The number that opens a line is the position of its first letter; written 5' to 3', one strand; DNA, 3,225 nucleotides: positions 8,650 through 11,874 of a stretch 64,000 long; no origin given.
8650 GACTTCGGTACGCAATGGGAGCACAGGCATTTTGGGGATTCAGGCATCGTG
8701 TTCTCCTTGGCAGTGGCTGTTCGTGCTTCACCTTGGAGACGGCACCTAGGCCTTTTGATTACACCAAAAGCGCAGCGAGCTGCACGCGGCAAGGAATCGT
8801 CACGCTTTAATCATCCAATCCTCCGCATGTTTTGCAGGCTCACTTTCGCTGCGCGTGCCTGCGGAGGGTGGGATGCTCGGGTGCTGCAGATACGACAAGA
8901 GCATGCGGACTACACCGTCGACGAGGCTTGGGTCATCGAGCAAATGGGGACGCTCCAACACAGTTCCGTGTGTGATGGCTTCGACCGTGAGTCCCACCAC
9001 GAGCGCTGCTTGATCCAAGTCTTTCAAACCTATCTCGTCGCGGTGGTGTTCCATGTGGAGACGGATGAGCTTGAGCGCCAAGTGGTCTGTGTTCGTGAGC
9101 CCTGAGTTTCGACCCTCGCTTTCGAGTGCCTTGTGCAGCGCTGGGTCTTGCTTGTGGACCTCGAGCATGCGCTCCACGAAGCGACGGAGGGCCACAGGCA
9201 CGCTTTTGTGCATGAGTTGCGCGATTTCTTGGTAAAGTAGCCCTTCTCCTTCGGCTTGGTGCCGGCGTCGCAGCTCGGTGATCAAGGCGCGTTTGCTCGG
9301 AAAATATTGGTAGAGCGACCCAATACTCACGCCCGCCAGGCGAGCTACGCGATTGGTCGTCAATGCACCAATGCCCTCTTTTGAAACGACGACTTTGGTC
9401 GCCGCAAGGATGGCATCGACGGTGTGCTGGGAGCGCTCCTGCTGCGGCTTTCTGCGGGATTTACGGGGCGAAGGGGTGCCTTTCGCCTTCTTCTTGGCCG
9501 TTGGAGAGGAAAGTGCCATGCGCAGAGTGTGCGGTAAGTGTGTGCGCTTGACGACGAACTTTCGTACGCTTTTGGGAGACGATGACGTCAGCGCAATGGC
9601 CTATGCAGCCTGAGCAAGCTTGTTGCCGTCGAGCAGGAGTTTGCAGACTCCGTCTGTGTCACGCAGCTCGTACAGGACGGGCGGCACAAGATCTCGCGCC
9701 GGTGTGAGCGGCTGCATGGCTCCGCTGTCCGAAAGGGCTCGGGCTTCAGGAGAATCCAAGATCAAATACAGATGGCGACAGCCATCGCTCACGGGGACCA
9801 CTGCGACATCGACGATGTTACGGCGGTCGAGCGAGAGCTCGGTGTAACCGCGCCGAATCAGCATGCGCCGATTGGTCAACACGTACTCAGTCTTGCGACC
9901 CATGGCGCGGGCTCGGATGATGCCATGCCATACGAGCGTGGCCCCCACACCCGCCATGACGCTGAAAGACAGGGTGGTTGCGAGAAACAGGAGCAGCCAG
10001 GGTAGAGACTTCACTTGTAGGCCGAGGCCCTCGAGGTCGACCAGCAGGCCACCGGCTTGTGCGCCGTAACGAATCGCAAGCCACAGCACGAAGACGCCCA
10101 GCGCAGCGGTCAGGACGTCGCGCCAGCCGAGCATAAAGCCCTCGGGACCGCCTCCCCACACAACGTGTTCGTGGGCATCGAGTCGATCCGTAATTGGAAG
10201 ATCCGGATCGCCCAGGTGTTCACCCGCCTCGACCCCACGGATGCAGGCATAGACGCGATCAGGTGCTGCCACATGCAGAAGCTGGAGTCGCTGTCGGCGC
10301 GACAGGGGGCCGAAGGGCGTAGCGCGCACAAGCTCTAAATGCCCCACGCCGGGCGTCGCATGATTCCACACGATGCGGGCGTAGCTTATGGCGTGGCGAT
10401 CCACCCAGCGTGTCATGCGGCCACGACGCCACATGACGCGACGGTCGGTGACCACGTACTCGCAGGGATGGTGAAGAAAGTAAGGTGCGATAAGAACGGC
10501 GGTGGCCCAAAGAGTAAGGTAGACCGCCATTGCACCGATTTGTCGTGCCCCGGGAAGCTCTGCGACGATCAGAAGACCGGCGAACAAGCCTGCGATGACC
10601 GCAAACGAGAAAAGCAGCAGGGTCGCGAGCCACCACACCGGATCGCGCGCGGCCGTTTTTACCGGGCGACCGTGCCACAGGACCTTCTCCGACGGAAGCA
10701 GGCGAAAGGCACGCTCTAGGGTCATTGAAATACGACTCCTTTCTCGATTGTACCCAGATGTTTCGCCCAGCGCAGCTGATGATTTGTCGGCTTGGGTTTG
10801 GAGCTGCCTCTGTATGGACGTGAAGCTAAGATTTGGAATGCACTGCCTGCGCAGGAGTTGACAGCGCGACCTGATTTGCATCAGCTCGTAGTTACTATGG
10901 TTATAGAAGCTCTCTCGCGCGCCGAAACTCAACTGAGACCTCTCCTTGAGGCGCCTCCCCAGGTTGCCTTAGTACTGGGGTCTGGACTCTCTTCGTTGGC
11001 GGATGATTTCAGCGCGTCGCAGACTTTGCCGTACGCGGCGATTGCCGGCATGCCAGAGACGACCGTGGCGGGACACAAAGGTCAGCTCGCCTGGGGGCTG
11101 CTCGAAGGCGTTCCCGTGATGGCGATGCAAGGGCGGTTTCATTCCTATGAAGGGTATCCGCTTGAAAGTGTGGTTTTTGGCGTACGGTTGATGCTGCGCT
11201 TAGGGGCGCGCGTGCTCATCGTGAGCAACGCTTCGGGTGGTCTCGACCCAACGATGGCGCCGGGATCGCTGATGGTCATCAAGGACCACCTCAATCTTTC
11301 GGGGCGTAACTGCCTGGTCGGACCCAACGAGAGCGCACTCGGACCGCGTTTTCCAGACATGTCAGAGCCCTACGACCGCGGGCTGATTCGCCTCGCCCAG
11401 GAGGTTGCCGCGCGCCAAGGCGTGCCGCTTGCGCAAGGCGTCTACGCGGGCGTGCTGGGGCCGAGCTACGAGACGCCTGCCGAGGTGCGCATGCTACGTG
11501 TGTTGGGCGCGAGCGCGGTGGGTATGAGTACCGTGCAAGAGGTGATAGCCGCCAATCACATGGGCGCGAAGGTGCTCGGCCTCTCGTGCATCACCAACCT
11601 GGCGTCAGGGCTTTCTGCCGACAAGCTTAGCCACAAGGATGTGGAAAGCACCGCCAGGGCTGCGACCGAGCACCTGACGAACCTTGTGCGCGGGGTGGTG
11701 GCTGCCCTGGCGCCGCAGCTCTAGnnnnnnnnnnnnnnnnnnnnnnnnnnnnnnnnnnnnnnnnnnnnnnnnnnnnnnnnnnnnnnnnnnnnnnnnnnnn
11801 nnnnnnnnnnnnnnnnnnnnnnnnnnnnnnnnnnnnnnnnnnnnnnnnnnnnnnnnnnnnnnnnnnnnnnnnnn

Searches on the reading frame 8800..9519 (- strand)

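Call 12: search_protein_families(library=pfam, proteins=[window:8800-9519:-], max_evalue=0.001)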
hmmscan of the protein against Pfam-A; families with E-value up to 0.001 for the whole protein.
window:8800-9519:- (239 aa): 2 families
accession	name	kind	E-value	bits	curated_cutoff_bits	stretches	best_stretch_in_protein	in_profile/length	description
PF00440.29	TetR_N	-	5.3e-13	49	24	1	37-82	1-46/47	Bacterial regulatory proteins, tetR family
PF17918.6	TetR_C_15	-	1.4e-11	45.4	26.8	1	108-211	3-108/108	Tetracyclin repressor-like, C-terminal domain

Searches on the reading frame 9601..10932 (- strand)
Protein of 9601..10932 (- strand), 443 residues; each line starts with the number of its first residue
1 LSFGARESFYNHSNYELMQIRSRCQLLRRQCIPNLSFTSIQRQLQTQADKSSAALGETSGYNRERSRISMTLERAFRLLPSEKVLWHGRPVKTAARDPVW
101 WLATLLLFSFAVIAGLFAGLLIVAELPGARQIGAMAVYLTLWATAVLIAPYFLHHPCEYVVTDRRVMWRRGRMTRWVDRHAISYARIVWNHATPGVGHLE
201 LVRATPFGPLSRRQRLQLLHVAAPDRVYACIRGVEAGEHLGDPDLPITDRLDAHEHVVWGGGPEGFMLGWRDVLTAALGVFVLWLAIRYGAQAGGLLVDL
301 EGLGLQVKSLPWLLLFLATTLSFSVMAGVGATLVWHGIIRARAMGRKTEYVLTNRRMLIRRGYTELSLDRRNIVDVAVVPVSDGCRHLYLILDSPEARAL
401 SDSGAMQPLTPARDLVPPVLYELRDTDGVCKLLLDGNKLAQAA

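Call 12: search_protein_families(library=pfam, proteins=[window:9601-10932:-], max_evalue=0.001)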
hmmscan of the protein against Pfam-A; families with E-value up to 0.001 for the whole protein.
window:9601-10932:- (443 aa): 1 family
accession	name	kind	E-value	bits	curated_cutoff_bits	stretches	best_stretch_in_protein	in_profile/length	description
PF03703.20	bPH_2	-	0.00078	20.1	22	0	158-188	5-33/78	Bacterial PH domain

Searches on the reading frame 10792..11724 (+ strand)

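Call 12: search_protein_families(library=pfam, proteins=[window:10792-11724:+], max_evalue=0.001)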
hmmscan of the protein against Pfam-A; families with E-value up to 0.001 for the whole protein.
window:10792-11724:+ (310 aa): 1 family
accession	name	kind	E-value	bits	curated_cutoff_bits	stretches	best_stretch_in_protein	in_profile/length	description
PF01048.26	PNP_UDP_1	-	8e-53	179.7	25.1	1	58-303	2-232/233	Phosphorylase superfamily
